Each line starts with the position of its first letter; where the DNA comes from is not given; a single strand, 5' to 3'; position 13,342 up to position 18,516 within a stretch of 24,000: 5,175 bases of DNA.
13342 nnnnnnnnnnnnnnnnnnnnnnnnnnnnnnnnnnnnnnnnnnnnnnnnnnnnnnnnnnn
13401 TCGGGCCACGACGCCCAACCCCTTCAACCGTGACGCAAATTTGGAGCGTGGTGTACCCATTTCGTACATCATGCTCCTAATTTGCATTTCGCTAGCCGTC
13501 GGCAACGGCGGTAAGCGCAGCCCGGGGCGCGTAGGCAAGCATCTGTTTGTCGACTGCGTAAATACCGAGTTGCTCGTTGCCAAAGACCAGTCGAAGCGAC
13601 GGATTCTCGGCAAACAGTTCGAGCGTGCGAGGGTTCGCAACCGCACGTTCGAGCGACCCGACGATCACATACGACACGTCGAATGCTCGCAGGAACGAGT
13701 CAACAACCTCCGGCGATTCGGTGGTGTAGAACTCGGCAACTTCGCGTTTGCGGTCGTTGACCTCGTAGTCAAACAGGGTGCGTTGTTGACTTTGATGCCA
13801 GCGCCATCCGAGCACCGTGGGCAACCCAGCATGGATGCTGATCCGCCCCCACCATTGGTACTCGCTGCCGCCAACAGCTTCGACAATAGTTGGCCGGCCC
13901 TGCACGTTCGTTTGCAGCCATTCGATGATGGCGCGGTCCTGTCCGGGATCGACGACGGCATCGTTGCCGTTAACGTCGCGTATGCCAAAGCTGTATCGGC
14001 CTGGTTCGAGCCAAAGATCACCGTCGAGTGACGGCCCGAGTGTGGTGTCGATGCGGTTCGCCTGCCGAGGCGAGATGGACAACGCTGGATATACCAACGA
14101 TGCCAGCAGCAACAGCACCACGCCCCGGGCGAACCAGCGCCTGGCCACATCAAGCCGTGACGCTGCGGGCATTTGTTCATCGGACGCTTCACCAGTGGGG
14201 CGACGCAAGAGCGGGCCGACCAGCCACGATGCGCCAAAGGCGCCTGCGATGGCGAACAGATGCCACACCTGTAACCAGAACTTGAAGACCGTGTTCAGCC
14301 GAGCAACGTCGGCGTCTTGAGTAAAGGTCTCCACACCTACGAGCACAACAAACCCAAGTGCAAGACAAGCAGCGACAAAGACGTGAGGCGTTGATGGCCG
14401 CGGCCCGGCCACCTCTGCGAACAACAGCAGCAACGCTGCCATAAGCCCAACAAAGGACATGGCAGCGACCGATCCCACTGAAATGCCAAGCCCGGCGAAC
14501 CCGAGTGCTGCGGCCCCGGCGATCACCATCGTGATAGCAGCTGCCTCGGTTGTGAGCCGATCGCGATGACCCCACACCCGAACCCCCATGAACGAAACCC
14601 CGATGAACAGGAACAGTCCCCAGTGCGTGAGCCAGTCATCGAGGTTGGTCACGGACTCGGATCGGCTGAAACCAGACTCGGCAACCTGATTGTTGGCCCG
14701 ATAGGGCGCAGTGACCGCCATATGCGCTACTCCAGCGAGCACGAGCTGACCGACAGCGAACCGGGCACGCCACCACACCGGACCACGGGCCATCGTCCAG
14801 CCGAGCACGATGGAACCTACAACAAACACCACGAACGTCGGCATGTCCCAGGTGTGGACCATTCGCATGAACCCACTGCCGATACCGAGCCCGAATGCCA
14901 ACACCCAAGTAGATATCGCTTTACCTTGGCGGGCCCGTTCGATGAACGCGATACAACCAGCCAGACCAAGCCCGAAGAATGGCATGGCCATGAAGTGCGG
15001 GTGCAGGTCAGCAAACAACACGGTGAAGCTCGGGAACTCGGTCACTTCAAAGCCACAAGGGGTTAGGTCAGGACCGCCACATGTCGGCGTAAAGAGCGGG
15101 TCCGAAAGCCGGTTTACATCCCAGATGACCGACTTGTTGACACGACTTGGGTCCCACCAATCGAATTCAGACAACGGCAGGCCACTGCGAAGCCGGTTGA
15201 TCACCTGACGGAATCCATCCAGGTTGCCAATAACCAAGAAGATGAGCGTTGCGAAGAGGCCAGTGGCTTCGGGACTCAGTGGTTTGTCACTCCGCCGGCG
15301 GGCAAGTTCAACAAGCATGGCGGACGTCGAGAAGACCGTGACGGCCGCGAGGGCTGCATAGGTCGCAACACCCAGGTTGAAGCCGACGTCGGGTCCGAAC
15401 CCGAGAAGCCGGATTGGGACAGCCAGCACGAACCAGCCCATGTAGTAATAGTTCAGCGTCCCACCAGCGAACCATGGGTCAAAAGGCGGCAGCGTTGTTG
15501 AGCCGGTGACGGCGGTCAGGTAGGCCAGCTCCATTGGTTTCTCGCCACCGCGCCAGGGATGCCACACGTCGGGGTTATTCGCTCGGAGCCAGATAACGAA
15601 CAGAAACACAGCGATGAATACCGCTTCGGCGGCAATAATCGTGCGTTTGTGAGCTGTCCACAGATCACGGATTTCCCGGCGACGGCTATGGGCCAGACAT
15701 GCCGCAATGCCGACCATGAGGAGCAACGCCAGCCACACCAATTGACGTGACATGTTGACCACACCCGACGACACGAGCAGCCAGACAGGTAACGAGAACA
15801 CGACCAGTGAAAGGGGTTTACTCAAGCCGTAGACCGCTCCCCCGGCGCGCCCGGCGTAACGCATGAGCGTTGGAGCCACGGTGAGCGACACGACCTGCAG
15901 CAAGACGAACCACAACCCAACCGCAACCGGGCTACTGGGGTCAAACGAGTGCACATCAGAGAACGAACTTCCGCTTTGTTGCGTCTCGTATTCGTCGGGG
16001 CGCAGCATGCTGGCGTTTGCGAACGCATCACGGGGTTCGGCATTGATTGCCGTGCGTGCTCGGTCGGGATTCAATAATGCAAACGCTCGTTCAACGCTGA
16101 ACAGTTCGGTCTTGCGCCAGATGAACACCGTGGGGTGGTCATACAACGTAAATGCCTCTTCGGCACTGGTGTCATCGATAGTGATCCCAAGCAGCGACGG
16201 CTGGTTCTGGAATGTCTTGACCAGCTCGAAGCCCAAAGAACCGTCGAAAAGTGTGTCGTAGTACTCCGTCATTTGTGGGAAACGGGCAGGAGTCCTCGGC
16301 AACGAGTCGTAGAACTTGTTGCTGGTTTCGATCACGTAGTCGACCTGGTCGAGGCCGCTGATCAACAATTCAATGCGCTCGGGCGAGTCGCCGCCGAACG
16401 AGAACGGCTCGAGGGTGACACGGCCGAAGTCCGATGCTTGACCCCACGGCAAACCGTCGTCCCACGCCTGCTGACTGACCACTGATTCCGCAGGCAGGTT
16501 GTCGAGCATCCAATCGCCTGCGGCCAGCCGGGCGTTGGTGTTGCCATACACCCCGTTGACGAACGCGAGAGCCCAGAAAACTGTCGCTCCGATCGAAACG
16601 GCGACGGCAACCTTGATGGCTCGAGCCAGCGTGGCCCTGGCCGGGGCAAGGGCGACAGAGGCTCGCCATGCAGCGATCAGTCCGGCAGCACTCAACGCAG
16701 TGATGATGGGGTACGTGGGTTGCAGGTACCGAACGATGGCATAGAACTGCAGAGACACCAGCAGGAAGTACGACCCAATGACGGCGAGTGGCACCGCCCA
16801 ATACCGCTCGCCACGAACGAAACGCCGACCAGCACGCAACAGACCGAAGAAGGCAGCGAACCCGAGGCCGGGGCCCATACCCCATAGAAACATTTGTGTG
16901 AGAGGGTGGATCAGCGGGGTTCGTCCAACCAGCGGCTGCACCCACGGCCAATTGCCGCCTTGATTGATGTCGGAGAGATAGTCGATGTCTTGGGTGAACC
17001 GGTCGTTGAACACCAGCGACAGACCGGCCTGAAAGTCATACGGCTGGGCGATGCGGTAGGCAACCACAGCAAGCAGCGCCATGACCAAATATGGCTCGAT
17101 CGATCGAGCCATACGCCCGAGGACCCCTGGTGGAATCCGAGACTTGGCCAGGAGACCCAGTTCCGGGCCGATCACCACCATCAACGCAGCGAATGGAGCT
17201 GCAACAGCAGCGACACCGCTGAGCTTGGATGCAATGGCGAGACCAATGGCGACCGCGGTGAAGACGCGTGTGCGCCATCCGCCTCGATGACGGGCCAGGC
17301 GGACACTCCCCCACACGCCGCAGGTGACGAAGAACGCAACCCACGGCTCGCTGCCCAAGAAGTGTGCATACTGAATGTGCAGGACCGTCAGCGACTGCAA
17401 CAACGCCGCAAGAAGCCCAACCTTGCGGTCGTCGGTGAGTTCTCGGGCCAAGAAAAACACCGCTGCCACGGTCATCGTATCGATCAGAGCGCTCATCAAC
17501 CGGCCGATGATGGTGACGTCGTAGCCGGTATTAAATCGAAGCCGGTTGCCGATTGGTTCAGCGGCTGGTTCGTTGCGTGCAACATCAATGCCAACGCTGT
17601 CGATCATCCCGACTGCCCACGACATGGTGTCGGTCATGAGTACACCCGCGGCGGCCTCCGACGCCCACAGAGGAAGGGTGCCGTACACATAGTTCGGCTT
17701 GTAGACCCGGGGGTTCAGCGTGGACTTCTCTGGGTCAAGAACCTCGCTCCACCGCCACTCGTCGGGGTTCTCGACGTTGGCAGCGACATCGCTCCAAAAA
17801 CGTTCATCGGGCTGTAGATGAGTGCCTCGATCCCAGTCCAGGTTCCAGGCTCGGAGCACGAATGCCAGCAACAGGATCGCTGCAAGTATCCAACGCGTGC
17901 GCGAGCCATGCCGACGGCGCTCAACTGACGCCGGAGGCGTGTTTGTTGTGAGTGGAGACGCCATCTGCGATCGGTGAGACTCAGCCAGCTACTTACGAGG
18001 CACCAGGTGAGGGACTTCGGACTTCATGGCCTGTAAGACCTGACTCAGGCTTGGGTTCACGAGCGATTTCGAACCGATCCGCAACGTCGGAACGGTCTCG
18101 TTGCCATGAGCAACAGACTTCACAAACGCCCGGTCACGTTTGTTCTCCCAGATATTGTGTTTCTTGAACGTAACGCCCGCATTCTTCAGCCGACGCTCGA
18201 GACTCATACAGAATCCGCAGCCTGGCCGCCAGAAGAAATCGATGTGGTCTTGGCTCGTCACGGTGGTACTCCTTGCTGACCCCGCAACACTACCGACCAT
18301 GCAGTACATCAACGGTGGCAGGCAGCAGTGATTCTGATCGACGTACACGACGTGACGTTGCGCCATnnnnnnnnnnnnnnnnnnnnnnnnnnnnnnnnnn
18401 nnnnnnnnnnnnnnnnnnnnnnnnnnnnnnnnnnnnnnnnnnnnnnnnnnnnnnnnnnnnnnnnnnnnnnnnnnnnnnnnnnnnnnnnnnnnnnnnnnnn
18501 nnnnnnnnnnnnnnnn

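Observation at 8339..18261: Cluster of three huge GT-C-like membrane proteins (YYY/DUF2298 + TIGR03663 + a third paralog) with an Rpf-like muralytic enzyme and a mycoredoxin: candidate uncharacterised envelope glycosylation/polymerisation system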

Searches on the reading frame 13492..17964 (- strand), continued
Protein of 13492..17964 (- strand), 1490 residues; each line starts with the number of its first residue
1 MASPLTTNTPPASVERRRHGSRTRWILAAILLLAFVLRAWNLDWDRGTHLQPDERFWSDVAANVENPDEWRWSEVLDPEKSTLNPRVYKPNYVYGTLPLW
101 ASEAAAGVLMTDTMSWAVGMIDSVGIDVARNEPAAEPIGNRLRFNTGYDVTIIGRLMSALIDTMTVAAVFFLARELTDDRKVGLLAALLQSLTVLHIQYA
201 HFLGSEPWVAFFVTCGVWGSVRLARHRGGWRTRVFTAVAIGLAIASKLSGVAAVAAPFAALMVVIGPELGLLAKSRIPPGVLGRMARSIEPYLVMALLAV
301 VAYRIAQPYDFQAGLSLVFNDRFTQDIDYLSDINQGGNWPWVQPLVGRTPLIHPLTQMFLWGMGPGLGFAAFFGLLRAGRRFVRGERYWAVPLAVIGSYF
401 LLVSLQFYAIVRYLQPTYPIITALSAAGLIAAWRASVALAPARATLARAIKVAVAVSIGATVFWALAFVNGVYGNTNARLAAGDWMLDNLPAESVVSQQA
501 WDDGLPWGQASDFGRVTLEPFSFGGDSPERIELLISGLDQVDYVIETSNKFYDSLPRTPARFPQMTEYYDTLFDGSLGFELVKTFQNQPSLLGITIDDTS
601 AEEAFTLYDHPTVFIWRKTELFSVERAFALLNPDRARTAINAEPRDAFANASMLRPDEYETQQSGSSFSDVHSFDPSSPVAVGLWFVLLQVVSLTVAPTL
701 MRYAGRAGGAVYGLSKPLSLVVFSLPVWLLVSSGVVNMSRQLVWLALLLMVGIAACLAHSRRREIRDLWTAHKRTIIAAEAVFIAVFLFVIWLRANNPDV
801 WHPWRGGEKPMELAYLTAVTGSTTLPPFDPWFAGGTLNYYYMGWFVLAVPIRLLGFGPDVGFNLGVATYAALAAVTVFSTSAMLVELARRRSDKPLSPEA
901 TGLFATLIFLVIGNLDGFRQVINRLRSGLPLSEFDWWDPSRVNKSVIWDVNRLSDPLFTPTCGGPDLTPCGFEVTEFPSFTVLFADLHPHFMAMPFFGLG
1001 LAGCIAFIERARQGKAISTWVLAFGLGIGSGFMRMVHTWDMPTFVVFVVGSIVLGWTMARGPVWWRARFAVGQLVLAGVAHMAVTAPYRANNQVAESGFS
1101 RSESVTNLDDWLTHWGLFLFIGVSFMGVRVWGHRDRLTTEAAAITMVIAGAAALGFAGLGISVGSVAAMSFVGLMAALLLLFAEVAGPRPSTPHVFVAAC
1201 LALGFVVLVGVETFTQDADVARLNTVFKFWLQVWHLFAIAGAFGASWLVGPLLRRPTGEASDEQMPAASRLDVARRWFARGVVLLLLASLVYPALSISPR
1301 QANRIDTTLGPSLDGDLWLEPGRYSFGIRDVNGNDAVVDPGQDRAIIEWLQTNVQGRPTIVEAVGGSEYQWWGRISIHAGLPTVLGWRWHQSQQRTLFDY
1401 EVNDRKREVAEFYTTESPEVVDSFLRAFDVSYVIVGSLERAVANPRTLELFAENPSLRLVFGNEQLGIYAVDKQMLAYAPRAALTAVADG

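Call 84: find_encoding_contigs(protein=P0126, flank=9000, max_places=1)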
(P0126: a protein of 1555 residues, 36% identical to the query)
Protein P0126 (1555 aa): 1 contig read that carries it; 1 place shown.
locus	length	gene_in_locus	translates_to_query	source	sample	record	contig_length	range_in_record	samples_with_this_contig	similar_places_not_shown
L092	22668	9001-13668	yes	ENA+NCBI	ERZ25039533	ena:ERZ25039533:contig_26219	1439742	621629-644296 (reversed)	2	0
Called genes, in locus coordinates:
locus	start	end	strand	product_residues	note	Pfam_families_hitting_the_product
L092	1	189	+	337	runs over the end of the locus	PF03372:Exo_endo_phos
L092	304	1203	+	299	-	PF01680:SOR_SNZ, PF05690:ThiG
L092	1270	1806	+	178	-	PF18306:LDcluster4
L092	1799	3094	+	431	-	PF03952:Enolase_N, PF00113:Enolase_C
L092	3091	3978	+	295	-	-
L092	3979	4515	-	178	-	PF01844:HNH, PF14279:HNH_5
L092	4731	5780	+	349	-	PF00044:Gp_dh_N, PF02800:Gp_dh_C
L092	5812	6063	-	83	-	PF03706:LPG_synthase_TM (weak)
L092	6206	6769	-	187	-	PF03706:LPG_synthase_TM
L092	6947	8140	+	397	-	PF13439:Glyco_transf_4, PF13579:Glyco_trans_4_4, PF20706:GT4-conflict, PF00534:Glycos_transf_1, PF13692:Glyco_trans_1_4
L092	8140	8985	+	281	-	PF13489:Methyltransf_23, PF03141:Methyltransf_29, PF07021:MetW, PF08241:Methyltransf_11, PF08242:Methyltransf_12, PF13649:Methyltransf_25, PF13847:Methyltransf_31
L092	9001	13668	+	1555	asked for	PF13231:PMT_2, PF10060:DUF2298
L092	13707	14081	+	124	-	-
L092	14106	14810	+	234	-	PF01386:Ribosomal_L25p, PF14693:Ribosomal_TL5_C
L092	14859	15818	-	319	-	PF00551:Formyl_trans_N, PF02911:Formyl_trans_C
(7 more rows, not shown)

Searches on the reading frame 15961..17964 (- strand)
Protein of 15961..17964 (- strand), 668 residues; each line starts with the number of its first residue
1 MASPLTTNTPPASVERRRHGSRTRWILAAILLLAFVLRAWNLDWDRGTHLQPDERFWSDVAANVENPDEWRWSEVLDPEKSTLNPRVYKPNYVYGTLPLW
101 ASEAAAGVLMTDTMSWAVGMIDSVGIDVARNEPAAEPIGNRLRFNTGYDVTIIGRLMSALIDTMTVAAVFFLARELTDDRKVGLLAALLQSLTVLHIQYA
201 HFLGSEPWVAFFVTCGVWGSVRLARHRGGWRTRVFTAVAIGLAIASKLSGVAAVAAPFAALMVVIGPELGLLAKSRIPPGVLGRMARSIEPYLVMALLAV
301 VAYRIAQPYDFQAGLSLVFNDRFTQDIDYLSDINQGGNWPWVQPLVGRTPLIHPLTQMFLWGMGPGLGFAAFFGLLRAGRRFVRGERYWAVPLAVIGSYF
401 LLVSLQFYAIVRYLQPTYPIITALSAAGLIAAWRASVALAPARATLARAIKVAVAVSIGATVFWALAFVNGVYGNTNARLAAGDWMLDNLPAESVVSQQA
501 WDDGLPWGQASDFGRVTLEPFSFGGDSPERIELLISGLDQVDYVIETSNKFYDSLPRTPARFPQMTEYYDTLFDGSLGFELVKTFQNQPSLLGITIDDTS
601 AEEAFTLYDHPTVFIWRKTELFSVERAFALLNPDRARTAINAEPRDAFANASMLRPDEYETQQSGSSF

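Call 36: search_solved_structures(query=window:15961-17964:-, max_evalue=1)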
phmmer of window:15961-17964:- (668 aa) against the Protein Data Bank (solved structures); distinct sequences matched with E-value up to 1: 1.
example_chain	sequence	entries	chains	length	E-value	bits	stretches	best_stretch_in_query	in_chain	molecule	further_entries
3irs_A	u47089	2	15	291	0.019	16.2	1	321-412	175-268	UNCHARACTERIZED PROTEIN BB4693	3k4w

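Call 68: search_protein_families(library=ncbifam, proteins=[window:15961-17964:-], max_evalue=0.001)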
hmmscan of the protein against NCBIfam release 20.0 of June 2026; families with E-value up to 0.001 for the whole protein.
window:15961-17964:- (668 aa): 0 families

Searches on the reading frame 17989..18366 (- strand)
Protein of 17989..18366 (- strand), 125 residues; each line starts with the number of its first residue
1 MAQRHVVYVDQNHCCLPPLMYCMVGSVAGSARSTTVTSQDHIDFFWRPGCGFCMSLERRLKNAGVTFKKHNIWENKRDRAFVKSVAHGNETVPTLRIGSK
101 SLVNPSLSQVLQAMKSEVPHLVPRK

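Call 8: search_protein_families(library=ncbifam, proteins=[window:17989-18366:-], max_evalue=0.01)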
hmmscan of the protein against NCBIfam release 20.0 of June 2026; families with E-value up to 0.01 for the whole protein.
window:17989-18366:- (125 aa): 7 families
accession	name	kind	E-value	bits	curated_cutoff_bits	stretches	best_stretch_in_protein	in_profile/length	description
TIGR02200.1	GlrX_actino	hypoth_equivalog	3.5e-19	69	89.5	1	41-114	1-75/77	mycoredoxin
TIGR02196.1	GlrX_YruB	hypoth_equivalog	6.1e-08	33.1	88.55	1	43-102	3-61/74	glutaredoxin-like protein, YruB-family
NF041212.1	Uxx_star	subfamily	3e-07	30.6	66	1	44-95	3-54/70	Uxx-star family glutaredoxin-like (seleno)protein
TIGR02190.1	GlrX-dom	hypoth_equivalog_domain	8.8e-06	25.6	99.3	1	37-100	5-66/79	glutaredoxin-family domain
NF045501.1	HUGP_GUXX-star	exception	1.2e-05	24.9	325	1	35-100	160-225/236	HUGP/GUXX-star fusion selenoprotein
TIGR02181.1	GRX_bact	equivalog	1.3e-05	25.3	90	1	46-100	5-59/80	glutaredoxin 3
TIGR02189.1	GlrX-like_plant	paralog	0.00087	19.2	93.8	1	37-102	5-72/99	glutaredoxin-like family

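Call 9: search_protein_families(library=pfam, proteins=[window:17989-18366:-], max_evalue=0.01)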
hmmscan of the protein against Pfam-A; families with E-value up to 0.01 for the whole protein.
window:17989-18366:- (125 aa): 2 families
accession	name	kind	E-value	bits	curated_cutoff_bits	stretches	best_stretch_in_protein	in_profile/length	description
PF00462.30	Glutaredoxin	-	6.3e-11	42.8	22.9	1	44-100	3-58/60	Glutaredoxin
PF05768.20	Glrx-like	-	0.0073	17.1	26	0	42-99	2-57/77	Glutaredoxin-like domain (DUF836)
